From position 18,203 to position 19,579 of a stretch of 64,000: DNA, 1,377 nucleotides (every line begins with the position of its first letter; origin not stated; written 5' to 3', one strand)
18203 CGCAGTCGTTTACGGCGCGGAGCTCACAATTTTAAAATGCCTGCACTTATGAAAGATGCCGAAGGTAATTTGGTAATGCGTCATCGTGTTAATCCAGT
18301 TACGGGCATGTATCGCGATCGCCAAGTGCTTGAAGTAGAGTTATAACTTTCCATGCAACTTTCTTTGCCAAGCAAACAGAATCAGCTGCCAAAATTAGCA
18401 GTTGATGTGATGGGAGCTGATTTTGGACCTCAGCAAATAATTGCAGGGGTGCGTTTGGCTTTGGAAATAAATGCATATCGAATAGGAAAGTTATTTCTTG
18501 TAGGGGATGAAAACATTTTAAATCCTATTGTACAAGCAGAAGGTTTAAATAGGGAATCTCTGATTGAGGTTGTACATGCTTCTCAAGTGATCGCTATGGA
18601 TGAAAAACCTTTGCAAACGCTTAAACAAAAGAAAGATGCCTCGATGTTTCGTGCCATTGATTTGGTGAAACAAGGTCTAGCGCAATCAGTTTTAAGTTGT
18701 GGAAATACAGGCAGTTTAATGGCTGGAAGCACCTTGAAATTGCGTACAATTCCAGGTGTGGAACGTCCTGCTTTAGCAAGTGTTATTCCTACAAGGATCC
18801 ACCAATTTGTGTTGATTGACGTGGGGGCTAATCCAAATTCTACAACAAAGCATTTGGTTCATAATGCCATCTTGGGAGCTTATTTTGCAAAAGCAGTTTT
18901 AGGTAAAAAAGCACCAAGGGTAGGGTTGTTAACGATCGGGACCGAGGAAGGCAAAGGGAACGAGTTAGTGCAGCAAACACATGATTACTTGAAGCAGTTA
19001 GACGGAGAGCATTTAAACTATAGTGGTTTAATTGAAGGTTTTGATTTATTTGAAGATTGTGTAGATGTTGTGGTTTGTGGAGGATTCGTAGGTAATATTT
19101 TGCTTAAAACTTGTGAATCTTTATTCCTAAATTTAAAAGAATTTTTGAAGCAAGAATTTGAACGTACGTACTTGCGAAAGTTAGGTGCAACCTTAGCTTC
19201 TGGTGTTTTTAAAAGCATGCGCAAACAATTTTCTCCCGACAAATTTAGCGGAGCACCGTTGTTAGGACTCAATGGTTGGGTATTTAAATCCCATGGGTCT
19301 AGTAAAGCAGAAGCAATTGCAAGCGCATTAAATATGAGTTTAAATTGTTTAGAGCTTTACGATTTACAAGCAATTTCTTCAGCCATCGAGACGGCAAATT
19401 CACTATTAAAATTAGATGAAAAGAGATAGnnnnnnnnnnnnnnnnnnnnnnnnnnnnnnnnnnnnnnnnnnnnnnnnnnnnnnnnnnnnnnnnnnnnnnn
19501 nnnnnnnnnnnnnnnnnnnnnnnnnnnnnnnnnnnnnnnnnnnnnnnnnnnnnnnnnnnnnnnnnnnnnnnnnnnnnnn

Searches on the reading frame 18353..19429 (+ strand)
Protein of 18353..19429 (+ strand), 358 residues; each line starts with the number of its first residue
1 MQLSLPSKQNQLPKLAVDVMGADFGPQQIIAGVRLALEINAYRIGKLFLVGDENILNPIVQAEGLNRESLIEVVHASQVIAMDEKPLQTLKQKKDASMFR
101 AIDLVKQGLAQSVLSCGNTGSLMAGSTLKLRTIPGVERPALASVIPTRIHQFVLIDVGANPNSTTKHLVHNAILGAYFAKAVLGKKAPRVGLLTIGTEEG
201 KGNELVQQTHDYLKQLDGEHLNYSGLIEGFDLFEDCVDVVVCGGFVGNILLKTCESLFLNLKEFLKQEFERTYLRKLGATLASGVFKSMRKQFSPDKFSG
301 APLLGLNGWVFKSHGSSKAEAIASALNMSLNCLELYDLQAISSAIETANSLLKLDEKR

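Call 9: search_protein_families(library=pfam, proteins=[window:18353-19429:+], max_evalue=0.01)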
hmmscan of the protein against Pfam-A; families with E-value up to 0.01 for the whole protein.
window:18353-19429:+ (358 aa): 1 family
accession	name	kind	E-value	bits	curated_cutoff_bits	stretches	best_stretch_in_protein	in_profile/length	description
PF02504.20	FA_synthesis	-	6.7e-94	315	29.1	1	14-329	2-313/324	Fatty acid synthesis protein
